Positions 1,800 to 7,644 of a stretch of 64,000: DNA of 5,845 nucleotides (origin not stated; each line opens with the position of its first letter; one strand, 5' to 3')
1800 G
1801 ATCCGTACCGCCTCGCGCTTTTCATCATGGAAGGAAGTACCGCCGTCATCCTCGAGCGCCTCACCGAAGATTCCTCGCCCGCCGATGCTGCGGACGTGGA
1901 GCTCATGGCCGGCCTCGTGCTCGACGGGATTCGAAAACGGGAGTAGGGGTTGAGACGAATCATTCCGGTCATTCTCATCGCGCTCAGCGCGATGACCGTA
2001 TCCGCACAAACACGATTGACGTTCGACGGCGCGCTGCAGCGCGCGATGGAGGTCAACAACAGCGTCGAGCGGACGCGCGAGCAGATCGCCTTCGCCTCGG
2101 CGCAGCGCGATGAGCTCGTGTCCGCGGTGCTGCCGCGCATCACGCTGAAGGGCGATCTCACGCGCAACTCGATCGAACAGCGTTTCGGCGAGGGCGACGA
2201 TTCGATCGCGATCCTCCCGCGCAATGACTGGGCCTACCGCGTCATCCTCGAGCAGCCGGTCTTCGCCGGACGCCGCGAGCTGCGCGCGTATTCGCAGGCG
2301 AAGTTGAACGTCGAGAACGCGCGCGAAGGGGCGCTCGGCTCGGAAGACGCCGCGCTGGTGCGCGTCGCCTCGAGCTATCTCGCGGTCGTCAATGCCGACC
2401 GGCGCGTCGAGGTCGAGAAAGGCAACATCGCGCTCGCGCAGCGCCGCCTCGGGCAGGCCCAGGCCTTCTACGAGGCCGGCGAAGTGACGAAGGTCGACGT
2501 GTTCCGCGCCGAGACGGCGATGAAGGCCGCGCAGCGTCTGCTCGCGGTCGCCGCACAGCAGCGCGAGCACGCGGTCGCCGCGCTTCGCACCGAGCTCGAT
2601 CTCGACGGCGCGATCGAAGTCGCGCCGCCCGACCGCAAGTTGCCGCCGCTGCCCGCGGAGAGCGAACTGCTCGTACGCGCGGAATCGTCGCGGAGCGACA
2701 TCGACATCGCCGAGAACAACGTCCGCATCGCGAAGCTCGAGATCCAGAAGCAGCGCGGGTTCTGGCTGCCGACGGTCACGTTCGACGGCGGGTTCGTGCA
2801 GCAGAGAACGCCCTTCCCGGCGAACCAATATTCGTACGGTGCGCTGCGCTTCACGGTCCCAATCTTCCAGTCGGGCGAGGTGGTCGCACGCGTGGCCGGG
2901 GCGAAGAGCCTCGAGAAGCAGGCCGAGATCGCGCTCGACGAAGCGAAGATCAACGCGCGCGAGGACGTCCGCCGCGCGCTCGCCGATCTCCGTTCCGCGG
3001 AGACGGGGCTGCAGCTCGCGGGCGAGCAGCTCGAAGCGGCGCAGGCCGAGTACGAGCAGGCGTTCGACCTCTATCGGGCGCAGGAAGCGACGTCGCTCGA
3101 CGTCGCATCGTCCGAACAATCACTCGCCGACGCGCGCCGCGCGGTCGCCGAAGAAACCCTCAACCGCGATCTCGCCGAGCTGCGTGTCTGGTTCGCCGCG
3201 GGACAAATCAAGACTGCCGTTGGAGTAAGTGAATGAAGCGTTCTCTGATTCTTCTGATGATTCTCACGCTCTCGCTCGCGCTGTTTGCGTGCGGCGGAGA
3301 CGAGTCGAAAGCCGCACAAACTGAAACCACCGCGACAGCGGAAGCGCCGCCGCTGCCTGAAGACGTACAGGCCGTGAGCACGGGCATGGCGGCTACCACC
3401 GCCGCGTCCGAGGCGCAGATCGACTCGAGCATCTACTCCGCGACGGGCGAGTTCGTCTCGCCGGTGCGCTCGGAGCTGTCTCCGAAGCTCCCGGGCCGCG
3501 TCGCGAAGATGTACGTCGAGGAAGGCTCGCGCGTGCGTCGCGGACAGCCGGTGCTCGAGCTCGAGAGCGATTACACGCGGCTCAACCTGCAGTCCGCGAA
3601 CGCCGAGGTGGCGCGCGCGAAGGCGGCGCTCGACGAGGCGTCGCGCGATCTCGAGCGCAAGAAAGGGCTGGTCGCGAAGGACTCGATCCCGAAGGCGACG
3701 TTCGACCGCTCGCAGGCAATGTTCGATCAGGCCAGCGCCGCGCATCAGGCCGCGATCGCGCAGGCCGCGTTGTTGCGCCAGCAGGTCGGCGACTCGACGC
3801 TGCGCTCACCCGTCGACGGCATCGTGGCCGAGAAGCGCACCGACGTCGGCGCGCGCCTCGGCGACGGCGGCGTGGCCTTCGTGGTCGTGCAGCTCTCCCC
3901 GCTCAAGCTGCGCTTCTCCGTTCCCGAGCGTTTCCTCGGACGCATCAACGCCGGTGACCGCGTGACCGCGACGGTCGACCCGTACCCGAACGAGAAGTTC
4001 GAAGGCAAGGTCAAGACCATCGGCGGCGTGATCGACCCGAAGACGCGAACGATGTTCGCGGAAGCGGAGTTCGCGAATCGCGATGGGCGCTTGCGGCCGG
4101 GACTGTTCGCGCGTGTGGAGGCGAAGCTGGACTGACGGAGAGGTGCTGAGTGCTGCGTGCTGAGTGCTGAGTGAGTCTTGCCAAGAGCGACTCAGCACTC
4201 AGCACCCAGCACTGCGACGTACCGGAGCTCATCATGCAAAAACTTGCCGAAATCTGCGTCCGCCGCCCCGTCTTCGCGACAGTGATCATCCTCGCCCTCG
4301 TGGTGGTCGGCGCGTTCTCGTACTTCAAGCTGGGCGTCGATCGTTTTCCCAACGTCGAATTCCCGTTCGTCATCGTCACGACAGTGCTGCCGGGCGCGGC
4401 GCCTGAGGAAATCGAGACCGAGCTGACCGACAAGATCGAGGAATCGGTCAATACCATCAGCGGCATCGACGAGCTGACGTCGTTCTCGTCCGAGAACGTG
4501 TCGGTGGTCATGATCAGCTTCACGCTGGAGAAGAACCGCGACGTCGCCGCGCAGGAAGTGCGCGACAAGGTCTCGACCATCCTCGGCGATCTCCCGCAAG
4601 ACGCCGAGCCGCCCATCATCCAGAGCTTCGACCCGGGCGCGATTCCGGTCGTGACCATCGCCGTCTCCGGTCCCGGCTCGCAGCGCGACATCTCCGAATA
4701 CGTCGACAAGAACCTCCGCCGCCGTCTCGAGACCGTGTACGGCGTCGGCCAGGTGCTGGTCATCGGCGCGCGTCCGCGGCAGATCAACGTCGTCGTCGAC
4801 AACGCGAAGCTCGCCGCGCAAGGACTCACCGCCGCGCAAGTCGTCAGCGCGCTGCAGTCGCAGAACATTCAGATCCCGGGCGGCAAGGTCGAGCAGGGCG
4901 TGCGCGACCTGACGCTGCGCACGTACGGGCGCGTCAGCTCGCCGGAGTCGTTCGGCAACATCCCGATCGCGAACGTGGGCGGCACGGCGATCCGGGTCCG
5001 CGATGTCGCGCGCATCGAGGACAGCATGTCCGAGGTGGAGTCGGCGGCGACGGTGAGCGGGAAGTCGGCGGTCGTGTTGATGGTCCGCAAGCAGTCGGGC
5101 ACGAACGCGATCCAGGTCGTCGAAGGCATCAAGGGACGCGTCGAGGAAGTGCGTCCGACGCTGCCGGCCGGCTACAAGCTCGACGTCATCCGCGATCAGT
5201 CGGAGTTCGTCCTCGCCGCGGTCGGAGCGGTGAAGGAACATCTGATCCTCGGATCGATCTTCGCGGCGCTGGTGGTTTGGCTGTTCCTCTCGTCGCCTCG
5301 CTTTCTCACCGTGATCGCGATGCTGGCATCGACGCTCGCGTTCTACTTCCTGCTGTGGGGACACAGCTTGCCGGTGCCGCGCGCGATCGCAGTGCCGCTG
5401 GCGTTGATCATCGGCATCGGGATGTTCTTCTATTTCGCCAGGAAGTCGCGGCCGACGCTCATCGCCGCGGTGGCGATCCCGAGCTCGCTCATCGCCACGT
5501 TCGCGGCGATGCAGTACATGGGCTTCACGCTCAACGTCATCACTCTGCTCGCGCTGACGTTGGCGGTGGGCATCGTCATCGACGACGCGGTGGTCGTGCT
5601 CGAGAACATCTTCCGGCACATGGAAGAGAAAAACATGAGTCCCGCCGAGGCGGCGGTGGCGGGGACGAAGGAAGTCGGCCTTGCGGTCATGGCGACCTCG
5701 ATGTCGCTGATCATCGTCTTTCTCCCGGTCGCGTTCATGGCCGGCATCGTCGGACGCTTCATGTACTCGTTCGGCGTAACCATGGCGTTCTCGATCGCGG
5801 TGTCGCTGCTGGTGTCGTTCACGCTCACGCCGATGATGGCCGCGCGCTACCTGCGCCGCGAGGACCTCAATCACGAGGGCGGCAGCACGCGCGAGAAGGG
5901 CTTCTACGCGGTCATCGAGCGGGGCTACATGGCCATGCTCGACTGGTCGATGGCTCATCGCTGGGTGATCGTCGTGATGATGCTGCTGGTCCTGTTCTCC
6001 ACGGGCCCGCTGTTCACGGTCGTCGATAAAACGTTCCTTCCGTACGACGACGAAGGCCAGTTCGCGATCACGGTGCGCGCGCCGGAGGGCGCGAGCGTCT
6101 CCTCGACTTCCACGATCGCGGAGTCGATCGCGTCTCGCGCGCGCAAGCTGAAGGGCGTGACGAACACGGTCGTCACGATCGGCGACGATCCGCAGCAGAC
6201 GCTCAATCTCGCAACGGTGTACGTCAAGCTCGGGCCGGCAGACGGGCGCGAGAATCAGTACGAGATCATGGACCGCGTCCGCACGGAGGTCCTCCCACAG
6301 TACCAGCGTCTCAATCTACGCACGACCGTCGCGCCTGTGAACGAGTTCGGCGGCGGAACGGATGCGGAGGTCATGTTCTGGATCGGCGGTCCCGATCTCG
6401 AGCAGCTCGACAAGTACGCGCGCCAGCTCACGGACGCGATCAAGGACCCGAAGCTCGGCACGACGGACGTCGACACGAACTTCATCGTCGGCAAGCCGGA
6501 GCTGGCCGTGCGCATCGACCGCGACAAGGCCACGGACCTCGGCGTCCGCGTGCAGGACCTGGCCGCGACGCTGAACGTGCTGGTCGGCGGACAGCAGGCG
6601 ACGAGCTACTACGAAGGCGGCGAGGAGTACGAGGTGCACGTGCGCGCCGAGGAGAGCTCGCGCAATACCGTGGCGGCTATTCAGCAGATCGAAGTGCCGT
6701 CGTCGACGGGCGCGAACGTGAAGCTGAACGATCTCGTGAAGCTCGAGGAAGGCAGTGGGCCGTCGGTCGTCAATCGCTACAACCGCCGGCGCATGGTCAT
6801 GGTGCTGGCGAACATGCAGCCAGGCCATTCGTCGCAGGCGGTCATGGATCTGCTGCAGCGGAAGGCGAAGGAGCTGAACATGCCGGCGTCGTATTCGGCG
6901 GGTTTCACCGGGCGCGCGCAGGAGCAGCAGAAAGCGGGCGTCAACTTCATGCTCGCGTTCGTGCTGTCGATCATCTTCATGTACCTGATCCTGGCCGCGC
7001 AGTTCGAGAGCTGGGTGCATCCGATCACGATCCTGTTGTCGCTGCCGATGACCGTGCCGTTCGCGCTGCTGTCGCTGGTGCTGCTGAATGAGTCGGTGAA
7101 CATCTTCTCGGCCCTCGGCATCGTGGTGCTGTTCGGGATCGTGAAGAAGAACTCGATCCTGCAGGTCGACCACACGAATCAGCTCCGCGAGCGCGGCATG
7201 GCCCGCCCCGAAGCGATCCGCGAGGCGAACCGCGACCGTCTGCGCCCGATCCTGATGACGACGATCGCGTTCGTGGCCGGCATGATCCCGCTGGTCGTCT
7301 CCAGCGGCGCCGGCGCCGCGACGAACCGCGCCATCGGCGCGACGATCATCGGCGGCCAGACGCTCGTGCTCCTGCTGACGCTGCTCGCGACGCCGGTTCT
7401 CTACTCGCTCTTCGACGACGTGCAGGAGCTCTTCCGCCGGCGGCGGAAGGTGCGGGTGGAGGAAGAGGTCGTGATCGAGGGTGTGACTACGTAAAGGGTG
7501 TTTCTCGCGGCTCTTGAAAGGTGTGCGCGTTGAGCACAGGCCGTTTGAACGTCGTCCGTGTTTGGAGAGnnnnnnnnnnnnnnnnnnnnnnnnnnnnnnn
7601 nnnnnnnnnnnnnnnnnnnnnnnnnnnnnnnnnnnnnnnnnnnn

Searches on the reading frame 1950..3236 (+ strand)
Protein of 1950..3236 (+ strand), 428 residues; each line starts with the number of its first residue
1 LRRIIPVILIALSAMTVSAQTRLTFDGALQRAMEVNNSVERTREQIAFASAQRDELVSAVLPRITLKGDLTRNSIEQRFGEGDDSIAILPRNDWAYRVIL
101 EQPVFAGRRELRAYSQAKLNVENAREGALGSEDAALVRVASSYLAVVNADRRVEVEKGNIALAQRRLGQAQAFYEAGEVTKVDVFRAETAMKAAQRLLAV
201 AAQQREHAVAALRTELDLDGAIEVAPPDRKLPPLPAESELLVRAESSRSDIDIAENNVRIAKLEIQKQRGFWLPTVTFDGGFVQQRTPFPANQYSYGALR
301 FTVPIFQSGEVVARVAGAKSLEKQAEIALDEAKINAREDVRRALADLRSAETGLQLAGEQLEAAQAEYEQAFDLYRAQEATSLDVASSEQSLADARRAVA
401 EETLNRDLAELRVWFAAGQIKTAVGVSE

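Call 10: search_protein_families(library=pfam, proteins=[window:1950-3236:+], max_evalue=0.001)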
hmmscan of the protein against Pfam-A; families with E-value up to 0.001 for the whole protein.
window:1950-3236:+ (428 aa): 1 family
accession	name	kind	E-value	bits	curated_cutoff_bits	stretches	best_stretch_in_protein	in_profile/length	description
PF02321.23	OEP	-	4.5e-46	157.4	22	2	239-411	3-180/187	Outer membrane efflux protein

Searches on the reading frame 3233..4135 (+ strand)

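Call 10: search_protein_families(library=pfam, proteins=[window:3233-4135:+], max_evalue=0.001)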
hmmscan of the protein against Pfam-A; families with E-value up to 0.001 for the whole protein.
window:3233-4135:+ (300 aa): 4 families
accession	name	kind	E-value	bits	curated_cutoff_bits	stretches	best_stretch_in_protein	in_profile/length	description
PF16576.10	HlyD_D23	-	3.3e-30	105.4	30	1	81-293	21-214/214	Barrel-sandwich domain of CusB or HlyD membrane-fusion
PF13437.12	HlyD_3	-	4.7e-19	69.5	22.2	1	189-290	1-106/106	HlyD family secretion protein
PF13533.13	Biotin_lipoyl_2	-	1e-05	25.6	29.8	1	81-110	2-31/32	Biotin-lipoyl like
PF00364.28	Biotin_lipoyl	-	0.00068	19.9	22.1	0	88-121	15-47/73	Biotin-requiring enzyme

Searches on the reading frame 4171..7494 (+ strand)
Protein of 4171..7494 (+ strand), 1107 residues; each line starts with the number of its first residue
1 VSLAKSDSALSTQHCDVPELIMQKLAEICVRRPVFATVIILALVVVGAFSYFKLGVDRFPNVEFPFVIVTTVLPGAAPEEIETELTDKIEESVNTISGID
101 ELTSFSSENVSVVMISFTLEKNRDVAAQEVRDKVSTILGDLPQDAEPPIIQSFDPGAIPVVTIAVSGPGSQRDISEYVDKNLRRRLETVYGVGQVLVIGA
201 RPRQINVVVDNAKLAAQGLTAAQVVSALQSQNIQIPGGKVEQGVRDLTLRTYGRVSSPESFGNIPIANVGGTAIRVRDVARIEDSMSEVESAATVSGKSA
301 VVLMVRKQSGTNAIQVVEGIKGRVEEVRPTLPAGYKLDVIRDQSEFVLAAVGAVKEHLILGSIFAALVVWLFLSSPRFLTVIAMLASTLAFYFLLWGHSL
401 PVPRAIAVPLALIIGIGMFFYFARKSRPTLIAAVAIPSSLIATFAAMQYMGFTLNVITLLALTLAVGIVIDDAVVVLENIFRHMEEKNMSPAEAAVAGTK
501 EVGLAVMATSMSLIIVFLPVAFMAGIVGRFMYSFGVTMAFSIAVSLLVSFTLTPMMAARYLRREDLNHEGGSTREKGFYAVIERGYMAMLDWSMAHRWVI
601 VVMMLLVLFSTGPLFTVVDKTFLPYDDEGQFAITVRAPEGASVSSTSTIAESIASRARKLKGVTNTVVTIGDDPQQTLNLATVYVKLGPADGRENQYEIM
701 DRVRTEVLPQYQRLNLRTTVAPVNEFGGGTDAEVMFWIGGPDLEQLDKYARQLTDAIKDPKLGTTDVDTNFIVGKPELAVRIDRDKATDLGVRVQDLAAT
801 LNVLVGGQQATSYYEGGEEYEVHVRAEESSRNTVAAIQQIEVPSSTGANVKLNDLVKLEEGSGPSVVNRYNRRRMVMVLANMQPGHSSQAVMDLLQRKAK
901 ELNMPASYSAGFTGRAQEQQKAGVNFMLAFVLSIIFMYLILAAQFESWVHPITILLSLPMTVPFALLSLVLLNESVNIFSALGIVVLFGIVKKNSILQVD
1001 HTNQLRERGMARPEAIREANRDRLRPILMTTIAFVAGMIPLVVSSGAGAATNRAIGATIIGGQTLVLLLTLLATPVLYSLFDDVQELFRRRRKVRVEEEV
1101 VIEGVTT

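Call 10: search_protein_families(library=pfam, proteins=[window:4171-7494:+], max_evalue=0.001)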
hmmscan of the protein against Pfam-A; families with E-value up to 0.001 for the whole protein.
window:4171-7494:+ (1107 aa): 2 families
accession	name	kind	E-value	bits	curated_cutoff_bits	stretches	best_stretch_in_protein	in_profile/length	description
PF00873.25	ACR_tran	-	3e-272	906.3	28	2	414-1081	343-1020/1021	AcrB/AcrD/AcrF family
PF02355.23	SecD_SecF_C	-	0.00012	22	20.5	1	404-553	33-183/189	Protein export membrane protein SecD/SecF, C-terminal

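Call 92: list_cluster_members(proteins=[window:4171-7494:+, window:12618-15716:+, window:15846-17480:+])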
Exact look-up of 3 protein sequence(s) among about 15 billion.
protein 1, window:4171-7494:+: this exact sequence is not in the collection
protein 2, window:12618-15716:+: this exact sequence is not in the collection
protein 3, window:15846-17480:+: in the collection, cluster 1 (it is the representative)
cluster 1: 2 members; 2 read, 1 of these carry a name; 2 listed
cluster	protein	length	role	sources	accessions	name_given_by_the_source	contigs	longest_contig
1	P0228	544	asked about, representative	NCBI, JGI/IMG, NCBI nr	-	-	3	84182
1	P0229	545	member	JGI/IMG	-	long-chain acyl-CoA synthetase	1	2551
